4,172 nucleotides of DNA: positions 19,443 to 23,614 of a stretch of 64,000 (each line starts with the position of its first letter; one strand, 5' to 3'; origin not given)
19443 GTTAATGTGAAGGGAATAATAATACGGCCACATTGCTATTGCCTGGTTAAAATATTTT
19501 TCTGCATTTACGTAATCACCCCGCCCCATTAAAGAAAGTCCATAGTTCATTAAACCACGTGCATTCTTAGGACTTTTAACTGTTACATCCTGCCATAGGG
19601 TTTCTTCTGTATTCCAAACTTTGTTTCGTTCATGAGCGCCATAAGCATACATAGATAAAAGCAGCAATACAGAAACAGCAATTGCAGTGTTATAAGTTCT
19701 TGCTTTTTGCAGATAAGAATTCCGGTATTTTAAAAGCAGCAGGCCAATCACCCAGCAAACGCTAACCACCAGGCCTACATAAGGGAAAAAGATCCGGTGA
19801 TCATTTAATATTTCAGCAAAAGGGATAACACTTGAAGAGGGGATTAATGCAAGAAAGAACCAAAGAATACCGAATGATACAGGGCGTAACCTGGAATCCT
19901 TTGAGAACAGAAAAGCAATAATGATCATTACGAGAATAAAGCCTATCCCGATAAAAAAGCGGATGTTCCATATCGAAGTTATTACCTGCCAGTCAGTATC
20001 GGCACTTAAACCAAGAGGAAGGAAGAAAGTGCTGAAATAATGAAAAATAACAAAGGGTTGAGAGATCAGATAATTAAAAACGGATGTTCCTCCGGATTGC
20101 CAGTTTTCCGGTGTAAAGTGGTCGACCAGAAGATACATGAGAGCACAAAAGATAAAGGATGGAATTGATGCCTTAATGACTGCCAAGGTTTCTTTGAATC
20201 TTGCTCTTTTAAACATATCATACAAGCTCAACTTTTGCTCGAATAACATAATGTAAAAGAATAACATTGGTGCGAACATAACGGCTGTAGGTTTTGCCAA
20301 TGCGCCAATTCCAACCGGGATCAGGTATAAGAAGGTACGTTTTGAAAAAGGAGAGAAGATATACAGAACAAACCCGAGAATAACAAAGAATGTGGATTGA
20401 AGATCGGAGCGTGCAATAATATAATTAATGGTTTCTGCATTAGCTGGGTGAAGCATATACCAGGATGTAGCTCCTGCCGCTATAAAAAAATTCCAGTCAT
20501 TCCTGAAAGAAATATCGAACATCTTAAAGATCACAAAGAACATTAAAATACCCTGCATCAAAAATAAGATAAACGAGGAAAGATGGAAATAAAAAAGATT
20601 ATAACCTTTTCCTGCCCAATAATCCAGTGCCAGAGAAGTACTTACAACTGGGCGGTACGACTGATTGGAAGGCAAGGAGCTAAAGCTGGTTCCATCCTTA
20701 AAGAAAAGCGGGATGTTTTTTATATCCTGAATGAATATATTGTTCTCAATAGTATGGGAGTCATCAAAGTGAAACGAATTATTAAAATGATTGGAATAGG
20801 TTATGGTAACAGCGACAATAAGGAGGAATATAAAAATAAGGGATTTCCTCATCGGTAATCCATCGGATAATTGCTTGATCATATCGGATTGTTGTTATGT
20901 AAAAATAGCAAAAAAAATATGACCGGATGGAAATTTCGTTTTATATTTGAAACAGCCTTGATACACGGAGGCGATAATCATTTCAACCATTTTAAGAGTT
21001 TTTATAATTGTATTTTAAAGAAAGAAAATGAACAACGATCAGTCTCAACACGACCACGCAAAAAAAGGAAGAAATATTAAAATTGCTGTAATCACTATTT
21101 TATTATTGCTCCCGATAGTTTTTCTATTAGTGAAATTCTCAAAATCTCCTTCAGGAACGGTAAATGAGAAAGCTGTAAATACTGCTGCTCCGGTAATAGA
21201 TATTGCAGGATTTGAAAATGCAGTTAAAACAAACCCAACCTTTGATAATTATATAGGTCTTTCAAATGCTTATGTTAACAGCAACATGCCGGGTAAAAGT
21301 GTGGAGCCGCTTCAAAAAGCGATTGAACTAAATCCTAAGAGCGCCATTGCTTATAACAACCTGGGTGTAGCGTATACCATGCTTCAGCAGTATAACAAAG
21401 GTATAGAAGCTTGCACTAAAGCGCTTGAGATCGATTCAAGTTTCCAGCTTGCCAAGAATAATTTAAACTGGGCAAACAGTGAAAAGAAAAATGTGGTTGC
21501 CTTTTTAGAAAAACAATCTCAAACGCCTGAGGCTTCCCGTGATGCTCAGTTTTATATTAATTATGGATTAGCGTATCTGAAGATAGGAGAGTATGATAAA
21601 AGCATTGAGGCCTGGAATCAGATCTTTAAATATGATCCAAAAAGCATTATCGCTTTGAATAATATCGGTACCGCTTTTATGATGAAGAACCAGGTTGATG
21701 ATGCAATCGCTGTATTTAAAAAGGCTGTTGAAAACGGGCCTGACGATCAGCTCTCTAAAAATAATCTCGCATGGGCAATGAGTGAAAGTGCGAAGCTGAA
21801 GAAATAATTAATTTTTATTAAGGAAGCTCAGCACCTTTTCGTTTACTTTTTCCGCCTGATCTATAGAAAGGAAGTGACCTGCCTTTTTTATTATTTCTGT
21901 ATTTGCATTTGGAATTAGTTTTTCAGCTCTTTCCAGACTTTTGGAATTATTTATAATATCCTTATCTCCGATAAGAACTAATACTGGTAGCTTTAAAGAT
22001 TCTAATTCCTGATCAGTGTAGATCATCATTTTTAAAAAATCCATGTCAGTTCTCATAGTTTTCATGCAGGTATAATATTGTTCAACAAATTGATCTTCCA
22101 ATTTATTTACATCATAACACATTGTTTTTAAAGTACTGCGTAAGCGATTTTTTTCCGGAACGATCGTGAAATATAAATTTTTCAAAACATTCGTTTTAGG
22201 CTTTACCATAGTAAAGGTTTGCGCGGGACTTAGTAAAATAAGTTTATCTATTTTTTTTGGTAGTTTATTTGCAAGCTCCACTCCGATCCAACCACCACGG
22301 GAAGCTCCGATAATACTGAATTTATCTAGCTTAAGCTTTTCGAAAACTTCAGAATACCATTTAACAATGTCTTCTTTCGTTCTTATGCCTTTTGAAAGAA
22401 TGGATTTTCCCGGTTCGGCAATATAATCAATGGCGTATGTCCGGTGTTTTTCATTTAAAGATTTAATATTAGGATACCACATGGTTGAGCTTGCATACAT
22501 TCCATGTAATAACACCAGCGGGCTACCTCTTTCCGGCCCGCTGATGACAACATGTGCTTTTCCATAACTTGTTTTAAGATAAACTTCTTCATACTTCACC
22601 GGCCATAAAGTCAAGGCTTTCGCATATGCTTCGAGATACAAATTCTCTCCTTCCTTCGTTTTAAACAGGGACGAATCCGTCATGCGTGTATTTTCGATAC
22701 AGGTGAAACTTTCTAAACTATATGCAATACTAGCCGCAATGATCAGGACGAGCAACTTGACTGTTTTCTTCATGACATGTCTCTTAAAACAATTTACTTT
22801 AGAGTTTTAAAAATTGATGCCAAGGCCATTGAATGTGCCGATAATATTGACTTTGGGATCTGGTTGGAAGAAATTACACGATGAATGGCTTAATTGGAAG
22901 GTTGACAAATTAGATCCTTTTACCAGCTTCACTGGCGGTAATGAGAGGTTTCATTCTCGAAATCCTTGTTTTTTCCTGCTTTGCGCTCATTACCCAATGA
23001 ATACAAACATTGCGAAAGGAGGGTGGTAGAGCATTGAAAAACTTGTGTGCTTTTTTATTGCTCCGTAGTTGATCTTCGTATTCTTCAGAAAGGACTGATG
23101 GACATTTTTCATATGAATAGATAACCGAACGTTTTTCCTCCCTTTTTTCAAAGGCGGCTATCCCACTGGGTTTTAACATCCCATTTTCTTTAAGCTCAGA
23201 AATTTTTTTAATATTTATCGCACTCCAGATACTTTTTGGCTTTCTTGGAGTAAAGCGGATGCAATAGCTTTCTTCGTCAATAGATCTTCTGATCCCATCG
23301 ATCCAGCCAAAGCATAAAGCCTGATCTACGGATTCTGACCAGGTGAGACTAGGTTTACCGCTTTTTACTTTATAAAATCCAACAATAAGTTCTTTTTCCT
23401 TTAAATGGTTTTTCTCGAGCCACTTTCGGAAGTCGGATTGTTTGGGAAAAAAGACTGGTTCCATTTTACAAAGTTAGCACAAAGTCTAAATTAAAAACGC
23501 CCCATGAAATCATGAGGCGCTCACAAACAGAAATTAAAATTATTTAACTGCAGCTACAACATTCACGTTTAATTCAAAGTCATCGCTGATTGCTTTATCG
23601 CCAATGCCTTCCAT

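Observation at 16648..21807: Bacterial TMTC-like (GT-C + TPR) protein in an operon with SDR, polyprenyl-P GT2 and sugar N-acetyltransferase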

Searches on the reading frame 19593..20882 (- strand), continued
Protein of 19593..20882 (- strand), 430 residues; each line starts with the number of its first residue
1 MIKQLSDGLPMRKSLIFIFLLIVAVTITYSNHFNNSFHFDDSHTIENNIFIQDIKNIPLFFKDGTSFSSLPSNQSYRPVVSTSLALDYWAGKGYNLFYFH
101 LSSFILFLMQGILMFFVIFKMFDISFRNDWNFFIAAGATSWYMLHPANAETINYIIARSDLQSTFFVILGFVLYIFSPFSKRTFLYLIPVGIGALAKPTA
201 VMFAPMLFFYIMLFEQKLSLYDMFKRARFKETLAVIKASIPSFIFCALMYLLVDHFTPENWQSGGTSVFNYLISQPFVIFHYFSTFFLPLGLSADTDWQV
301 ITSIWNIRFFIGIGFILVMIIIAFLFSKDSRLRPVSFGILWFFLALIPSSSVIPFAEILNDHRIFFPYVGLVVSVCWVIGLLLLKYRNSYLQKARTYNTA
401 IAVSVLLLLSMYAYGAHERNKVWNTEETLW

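Call 52: find_related_loci(query=A3, collection=metagenome_contigs, flank=10000)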
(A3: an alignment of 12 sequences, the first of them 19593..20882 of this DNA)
Query A3 (430 aa) in metagenome_contigs; peptide patterns used: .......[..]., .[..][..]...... (x = any residue, [..] = any of these).
600 stretches matched a pattern (row limit reached: there are more); 211 encode a relative of the query (tblastn E <= 1e-3); the best 80 are kept; 80 distinct loci.
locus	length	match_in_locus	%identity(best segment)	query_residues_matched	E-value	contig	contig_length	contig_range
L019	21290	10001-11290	71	1-430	0e+0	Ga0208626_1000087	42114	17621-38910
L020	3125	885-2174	69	1-430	0e+0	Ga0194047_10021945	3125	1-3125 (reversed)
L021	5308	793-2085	65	1-430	0e+0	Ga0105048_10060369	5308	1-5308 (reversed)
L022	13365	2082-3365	62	1-430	0e+0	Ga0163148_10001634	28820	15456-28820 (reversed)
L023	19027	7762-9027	59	11-430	6e-172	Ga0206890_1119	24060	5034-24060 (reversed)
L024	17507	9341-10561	57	18-430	4e-165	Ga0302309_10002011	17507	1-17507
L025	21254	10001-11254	56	9-430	9e-163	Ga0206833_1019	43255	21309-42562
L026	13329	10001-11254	56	9-430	8e-163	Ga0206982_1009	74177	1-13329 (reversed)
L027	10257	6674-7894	57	24-430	2e-161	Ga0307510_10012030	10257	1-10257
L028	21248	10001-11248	57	17-430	6e-161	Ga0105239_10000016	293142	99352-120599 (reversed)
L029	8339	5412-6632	61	24-430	7e-161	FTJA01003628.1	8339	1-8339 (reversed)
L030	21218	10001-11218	56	25-430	9e-159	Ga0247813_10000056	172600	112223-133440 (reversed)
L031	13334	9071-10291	56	18-430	1e-156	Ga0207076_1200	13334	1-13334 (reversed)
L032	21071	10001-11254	55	8-430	1e-156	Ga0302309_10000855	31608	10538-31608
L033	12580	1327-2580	55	8-430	1e-156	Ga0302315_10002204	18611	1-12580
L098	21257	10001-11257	40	10-430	1e-100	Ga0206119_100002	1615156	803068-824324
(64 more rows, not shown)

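Call 69: search_protein_families(library=pfam, proteins=[L001:10795-11214:+, L001:11227-12336:+, L001:13750-15273:+, L002:10804-11805:+, L002:11904-12392:+, L002:12520-13620:+, L002:13621-14553:+, L002:14550-15482:+, L002:15475-16449:+], max_evalue=0.00001)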
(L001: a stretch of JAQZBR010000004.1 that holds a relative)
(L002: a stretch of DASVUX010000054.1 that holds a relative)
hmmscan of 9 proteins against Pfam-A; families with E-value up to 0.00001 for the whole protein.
L001:10795-11214:+ (139 aa): 1 family
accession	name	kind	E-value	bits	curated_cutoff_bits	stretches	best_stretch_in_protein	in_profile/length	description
PF05523.17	FdtA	-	1.3e-36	125.7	23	1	14-137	5-128/131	WxcM-like, C-terminal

L001:11227-12336:+ (369 aa): 1 family
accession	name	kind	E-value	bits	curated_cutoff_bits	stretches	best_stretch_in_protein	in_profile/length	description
PF01041.23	DegT_DnrJ_EryC1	-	3.5e-120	401.9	19.8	1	17-364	4-360/360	DegT/DnrJ/EryC1/StrS aminotransferase family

L001:13750-15273:+ (507 aa): 0 families

L002:10804-11805:+ (333 aa): 3 families
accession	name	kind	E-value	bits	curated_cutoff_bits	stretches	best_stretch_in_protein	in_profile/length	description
PF01408.29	GFO_IDH_MocA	-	9.7e-26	91.3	24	1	1-120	1-120/120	Oxidoreductase family, NAD-binding Rossmann fold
PF22725.1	GFO_IDH_MocA_C3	-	6.6e-15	55.7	27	1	128-231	1-118/124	GFO/IDH/MocA C-terminal domain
PF02894.22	GFO_IDH_MocA_C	-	4.3e-09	36.9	22.9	1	132-328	1-214/218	Oxidoreductase family, C-terminal alpha/beta domain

L002:11904-12392:+ (162 aa): 3 families
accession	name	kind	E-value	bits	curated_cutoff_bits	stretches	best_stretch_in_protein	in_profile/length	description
PF00132.30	Hexapep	-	3.9e-24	83.7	27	3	110-143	3-36/36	Bacterial transferase hexapeptide (six repeats)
PF14602.12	Hexapep_2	-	3.3e-13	49.6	27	1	116-143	9-34/34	Hexapeptide repeat of succinyl-transferase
PF25084.1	LbH_EIF2B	-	9.5e-10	38.9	54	1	15-85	27-95/105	EIF2B subunit epsilon LbH domain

L002:12520-13620:+ (366 aa): 4 families
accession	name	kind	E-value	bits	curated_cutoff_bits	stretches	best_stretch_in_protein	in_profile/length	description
PF01041.23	DegT_DnrJ_EryC1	-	3e-123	412.1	19.8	1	16-363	2-359/360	DegT/DnrJ/EryC1/StrS aminotransferase family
PF00155.27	Aminotran_1_2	-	2.3e-13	50.5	19.7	1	36-268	38-288/361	Aminotransferase class I and II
PF01053.26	Cys_Met_Meta_PP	-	4.7e-06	25.8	27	1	35-165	49-179/381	Cys/Met metabolism PLP-dependent enzyme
PF01212.27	Beta_elim_lyase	-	5.9e-06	26.3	27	0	33-161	27-170/288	Beta-eliminating lyase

L002:13621-14553:+ (310 aa): 2 families
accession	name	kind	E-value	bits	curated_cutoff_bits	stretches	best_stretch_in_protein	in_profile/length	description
PF00551.24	Formyl_trans_N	-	1e-23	84.5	26.1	1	62-176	66-179/181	Formyl transferase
PF02911.23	Formyl_trans_C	-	5.1e-19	68.8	21.1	1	204-295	3-90/100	Formyl transferase, C-terminal domain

L002:14550-15482:+ (310 aa): 2 families
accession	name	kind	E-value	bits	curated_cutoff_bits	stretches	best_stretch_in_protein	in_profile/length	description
PF00535.33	Glycos_transf_2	-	3.3e-23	82.9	23.3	1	4-137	1-131/168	Glycosyl transferase family 2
PF10111.15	Glyco_tranf_2_2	-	5e-07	29.9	27.3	1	4-95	1-91/276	Glycosyltransferase like family 2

L002:15475-16449:+ (324 aa): 8 families
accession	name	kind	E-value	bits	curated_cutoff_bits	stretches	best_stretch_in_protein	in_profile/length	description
PF01370.27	Epimerase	-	5.2e-53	180.4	20.9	1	9-247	1-240/240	NAD dependent epimerase/dehydratase family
PF16363.11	GDP_Man_Dehyd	-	3.7e-43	148.7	27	1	10-310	1-331/332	GDP-mannose 4,6 dehydratase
PF01073.25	3Beta_HSD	-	1.1e-26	94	22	1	11-235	2-229/280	3-beta hydroxysteroid dehydrogenase/isomerase family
PF02719.21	Polysacc_synt_2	-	9.7e-15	54.9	20.2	1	9-126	1-128/293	Polysaccharide biosynthesis protein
PF07993.18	NAD_binding_4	-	3e-12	46.7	20.1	1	11-229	1-256/258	Male sterility protein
PF13460.12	NAD_binding_10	-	9.1e-10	39.1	27.2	1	13-178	1-143/184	NAD(P)H-binding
PF05368.20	NmrA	-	1.8e-09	38.1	27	1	6-127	2-108/298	NmrA-like family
PF04321.23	RmlD_sub_bind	-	5.5e-09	35.9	27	1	8-196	2-163/287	RmlD substrate binding domain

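Call 77: search_protein_families(library=pfam, proteins=[L016:7764-9476:+, L013:7947-9995:+, L098:9962-12040:+], max_evalue=0.01)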
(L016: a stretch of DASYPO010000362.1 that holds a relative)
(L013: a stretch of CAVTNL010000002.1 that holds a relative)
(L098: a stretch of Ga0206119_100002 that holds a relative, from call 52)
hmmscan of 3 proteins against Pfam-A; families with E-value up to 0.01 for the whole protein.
L016:7764-9476:+ (570 aa): 14 families
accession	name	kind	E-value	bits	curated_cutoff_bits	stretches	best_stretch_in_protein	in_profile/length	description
PF07719.23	TPR_2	-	2.6e-14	52.5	27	1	528-558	4-34/34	Tetratricopeptide repeat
PF00515.34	TPR_1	-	1.5e-09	37.7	27.8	0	527-558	3-34/34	Tetratricopeptide repeat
PF13181.12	TPR_8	-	7.4e-09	35.5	25.7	0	491-523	1-33/34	Tetratricopeptide repeat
PF13428.12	TPR_14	-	1.2e-06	29.1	23.5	0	528-562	4-38/44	Tetratricopeptide repeat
PF13424.12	TPR_12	-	5.5e-06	26.9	30.1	1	490-556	2-76/77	Tetratricopeptide repeat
PF13414.12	TPR_11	-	1.4e-05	25.1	26.8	1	532-559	1-28/42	TPR repeat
PF14559.12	TPR_19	-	2.8e-05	24.8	25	0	418-447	19-48/68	Tetratricopeptide repeat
PF24575.1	TPR_Slam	-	6.5e-05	23.7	35.2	0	396-444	54-101/104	Surface lipoprotein assembly modifier, N-terminal TPR repeats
PF13431.12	TPR_17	-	0.00038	20.9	24.4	0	413-444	2-33/34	Tetratricopeptide repeat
PF13371.12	TPR_9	-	0.0011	19.3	35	0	508-557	12-61/73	Tetratricopeptide repeat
PF13176.12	TPR_7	-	0.002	18.5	27.9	0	429-445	4-20/36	Tetratricopeptide repeat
PF13174.12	TPR_6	-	0.0034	18.4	26.3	0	428-444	4-20/33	Tetratricopeptide repeat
PF14561.12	TPR_20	-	0.0042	17.8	25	0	415-445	13-43/90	Tetratricopeptide repeat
PF13429.12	TPR_15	-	0.0086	16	26.2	0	430-515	152-238/280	Tetratricopeptide repeat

L013:7947-9995:+ (682 aa): 20 families
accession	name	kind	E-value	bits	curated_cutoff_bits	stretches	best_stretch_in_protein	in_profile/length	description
PF07719.23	TPR_2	-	1.1e-25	88.1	27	3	428-460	2-34/34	Tetratricopeptide repeat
PF13428.12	TPR_14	-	2.7e-21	74.3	23.5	2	495-535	1-41/44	Tetratricopeptide repeat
PF00515.34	TPR_1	-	3.8e-19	68.1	27.8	2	628-659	3-34/34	Tetratricopeptide repeat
PF14559.12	TPR_19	-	2.3e-18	66.7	25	4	437-488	1-52/68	Tetratricopeptide repeat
PF13414.12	TPR_11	-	8.4e-18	64.2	26.8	3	434-475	1-42/42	TPR repeat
PF13431.12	TPR_17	-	4.5e-17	61.3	24.4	1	483-515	1-33/34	Tetratricopeptide repeat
PF13432.12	TPR_16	-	8.9e-16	58.5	32.7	2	597-659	2-64/65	Tetratricopeptide repeat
PF13181.12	TPR_8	-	7.3e-14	51.1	25.7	1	429-460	3-34/34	Tetratricopeptide repeat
PF13424.12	TPR_12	-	1.6e-13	51.1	30.1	1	430-488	6-72/77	Tetratricopeptide repeat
PF25062.1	ARM_TT21_N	-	8.1e-09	36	40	1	421-547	93-220/222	Tetratricopeptide repeat protein 21 N-terminal ARM repeat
PF23914.1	TPR_CcmH_CycH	-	1.9e-08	34.8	42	0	468-563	57-155/158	Cytochrome c-type biogenesis protein H TPR domain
PF13374.12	TPR_10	-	1.2e-07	32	27.5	0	595-622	5-32/42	Tetratricopeptide repeat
PF13176.12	TPR_7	-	5.3e-07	29.7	27.9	0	434-458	6-30/36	Tetratricopeptide repeat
PF13371.12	TPR_9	-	2.4e-05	24.7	35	0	437-492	5-60/73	Tetratricopeptide repeat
PF12895.13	ANAPC3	-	0.0001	23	27.2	1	477-545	5-72/82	Anaphase-promoting complex, cyclosome, subunit 3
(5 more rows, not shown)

L098:9962-12040:+ (692 aa): 14 families
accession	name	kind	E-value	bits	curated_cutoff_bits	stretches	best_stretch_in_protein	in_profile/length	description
PF00515.34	TPR_1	-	2e-18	65.8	27.8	3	643-675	1-33/34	Tetratricopeptide repeat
PF07719.23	TPR_2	-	1.9e-16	59.2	27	2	610-642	2-34/34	Tetratricopeptide repeat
PF13181.12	TPR_8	-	1.1e-14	53.7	25.7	2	613-642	5-34/34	Tetratricopeptide repeat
PF13428.12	TPR_14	-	1.7e-11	44.1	23.5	0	514-551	4-41/44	Tetratricopeptide repeat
PF13424.12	TPR_12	-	3.5e-11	43.6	30.1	2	447-501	7-69/77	Tetratricopeptide repeat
PF14559.12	TPR_19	-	1.8e-09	38.2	25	1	623-668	5-50/68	Tetratricopeptide repeat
PF13431.12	TPR_17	-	2.7e-09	37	24.4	1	631-662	1-32/34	Tetratricopeptide repeat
PF13414.12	TPR_11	-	5.8e-08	32.7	26.8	2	618-656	3-41/42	TPR repeat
PF13432.12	TPR_16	-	3.6e-07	31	32.7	0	437-474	25-62/65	Tetratricopeptide repeat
PF25062.1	ARM_TT21_N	-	1.3e-06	28.7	40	1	404-561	62-218/222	Tetratricopeptide repeat protein 21 N-terminal ARM repeat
PF13371.12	TPR_9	-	1.4e-05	25.5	35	0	621-671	7-57/73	Tetratricopeptide repeat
PF13374.12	TPR_10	-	0.00052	20.4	27.5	0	518-540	9-31/42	Tetratricopeptide repeat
PF23558.1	TPR_P4H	-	0.0019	18.7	27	0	611-685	3-84/91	Prolyl 4-hydroxylase peptide-substrate-binding domain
PF12895.13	ANAPC3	-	0.0094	16.6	27.2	0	608-666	22-79/82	Anaphase-promoting complex, cyclosome, subunit 3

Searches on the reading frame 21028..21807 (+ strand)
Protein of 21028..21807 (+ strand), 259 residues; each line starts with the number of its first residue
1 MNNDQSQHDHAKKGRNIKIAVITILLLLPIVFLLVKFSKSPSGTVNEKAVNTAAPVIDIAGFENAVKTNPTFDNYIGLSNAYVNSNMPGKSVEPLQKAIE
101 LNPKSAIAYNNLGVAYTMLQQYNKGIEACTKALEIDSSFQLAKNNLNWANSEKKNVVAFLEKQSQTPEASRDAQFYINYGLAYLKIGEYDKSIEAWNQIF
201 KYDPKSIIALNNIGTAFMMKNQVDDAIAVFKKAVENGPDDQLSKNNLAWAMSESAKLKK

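Call 3: search_protein_families(library=pfam, proteins=[window:21028-21807:+], max_evalue=0.01)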
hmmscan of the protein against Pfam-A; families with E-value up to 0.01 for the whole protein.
window:21028-21807:+ (259 aa): 19 families
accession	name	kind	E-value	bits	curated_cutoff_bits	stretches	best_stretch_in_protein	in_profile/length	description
PF00515.34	TPR_1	-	1.4e-26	91.6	27.8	3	106-139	1-34/34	Tetratricopeptide repeat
PF07719.23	TPR_2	-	1.4e-23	81.4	27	3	106-137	1-32/34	Tetratricopeptide repeat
PF13181.12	TPR_8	-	6.8e-19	66.8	25.7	2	108-137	3-32/34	Tetratricopeptide repeat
PF13414.12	TPR_11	-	1.8e-17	63.2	26.8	2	90-117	12-39/42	TPR repeat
PF13431.12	TPR_17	-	3.7e-17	61.5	24.4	1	96-126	3-33/34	Tetratricopeptide repeat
PF13432.12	TPR_16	-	2.8e-15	56.8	32.7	2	180-240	4-64/65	Tetratricopeptide repeat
PF13424.12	TPR_12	-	1.1e-11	45.2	30.1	2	178-235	8-73/77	Tetratricopeptide repeat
PF13428.12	TPR_14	-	1.5e-09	38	23.5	0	215-245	9-39/44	Tetratricopeptide repeat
PF13174.12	TPR_6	-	7.5e-09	36.1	26.3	0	178-206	5-33/33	Tetratricopeptide repeat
PF14559.12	TPR_19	-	9.8e-09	35.9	25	1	187-241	5-59/68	Tetratricopeptide repeat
PF13374.12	TPR_10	-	1.7e-05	25.1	27.5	0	106-135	2-31/42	Tetratricopeptide repeat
PF13176.12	TPR_7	-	0.00014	22.1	27.9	0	209-241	1-35/36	Tetratricopeptide repeat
PF25063.1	ARM_TT21_C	-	0.00035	20.9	35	0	75-142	98-171/209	Tetratricopeptide repeat protein 21 C-terminal ARM domain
PF23914.1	TPR_CcmH_CycH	-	0.00046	20.5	42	0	98-201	42-149/158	Cytochrome c-type biogenesis protein H TPR domain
PF13429.12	TPR_15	-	0.0011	18.9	26.2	0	148-206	121-179/280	Tetratricopeptide repeat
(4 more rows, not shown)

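Call 4: search_protein_families(library=ncbifam, proteins=[window:21028-21807:+], max_evalue=0.01)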
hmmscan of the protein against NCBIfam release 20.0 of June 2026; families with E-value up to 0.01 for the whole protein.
window:21028-21807:+ (259 aa): 26 families (the best 25 are shown)
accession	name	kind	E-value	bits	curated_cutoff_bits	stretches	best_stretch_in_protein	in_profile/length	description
NF040959.1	MamA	equivalog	1.3e-19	70.5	200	2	75-153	108-186/204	magnetosome protein MamA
TIGR02917.1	PEP_TPR_lipo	equivalog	5.6e-17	60.9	312.2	2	59-194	723-858/899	XrtA/PEP-CTERM system TPR-repeat protein PrsT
TIGR02521.1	type_IV_pilW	equivalog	1.6e-14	54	154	2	162-247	20-105/234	type IV pilus biogenesis/stability protein PilW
NF008391.2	PRK11189.1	equivalog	6.3e-13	48.9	250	2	96-146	89-139/297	lipoprotein NlpI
NF033920.0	C39_PA2778_fam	equivalog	9.5e-12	44.9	150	2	147-256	133-239/255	PA2778 family cysteine peptidase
NF047558.1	TPR_END_plus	domain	1.8e-10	40.6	32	0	212-240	4-32/56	TPR end-of-group domain-containing protein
NF047507.1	TPR_BatC_Lepto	exception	2.3e-09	37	175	2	172-251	57-140/214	TPR repeat-containing protein BatC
NF033762.1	social_mot_Tgl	equivalog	1.1e-08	34.8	225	1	92-239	51-202/252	social motility TPR repeat lipoprotein Tgl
NF033758.1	gliding_GltE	equivalog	2.1e-08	33.6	225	1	159-236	278-354/411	adventurous gliding motility TPR repeat lipoprotein GltE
NF002725.1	PRK02603.1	equivalog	1.6e-07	31.5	143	1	172-222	34-121/173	photosystem I assembly protein Ycf3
NF047481.1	lipo_LIC12587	subfamily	1.9e-07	30.7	200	2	164-233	49-120/213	LIC12587 family lipoprotein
NF053607.1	CHU_0125_OmpA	equivalog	9.7e-07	27.7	620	1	184-254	30-100/639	CHU_0125 family OmpA-like outer membrane integrity protein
NF008756.0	PRK11788.1-4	equivalog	1.7e-06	27.4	474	0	155-238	162-245/389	lipopolysaccharide assembly protein LapB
NF052400.1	M48_BAM_BepA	equivalog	1.9e-06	26.9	570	1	135-257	267-391/483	beta-barrel assembly-enhancing protease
NF052230.1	T9SS_PorE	exception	2.8e-06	25.9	600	1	168-251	52-135/648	PorE family type IX secretion system protein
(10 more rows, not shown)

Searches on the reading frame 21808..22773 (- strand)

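Call 22: search_protein_families(library=pfam, proteins=[window:21808-22773:-], max_evalue=0.001)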
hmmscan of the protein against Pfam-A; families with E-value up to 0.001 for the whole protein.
window:21808-22773:- (321 aa): 4 families
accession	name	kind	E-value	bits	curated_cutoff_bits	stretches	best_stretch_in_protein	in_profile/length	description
PF00561.26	Abhydrolase_1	-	2.5e-21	76.9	25.8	1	85-305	2-243/245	alpha/beta hydrolase fold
PF12146.15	Hydrolase_4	-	3.2e-12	46.7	27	1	87-303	8-235/239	Serine aminopeptidase, S33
PF12697.13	Abhydrolase_6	-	1.5e-09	39.3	26.3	1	86-312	1-216/217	Alpha/beta hydrolase family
PF03096.20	Ndr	-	0.00074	18.8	23.3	0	66-318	4-276/283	Ndr family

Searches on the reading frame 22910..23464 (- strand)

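Call 22: search_protein_families(library=pfam, proteins=[window:22910-23464:-], max_evalue=0.001)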
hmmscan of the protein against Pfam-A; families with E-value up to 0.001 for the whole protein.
window:22910-23464:- (184 aa): 1 family
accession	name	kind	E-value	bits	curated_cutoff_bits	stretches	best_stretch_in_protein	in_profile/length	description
PF13376.11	OmdA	-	5.7e-15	55.5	25.6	1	126-181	5-60/60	Bacteriocin-protection, YdeI or OmpD-Associated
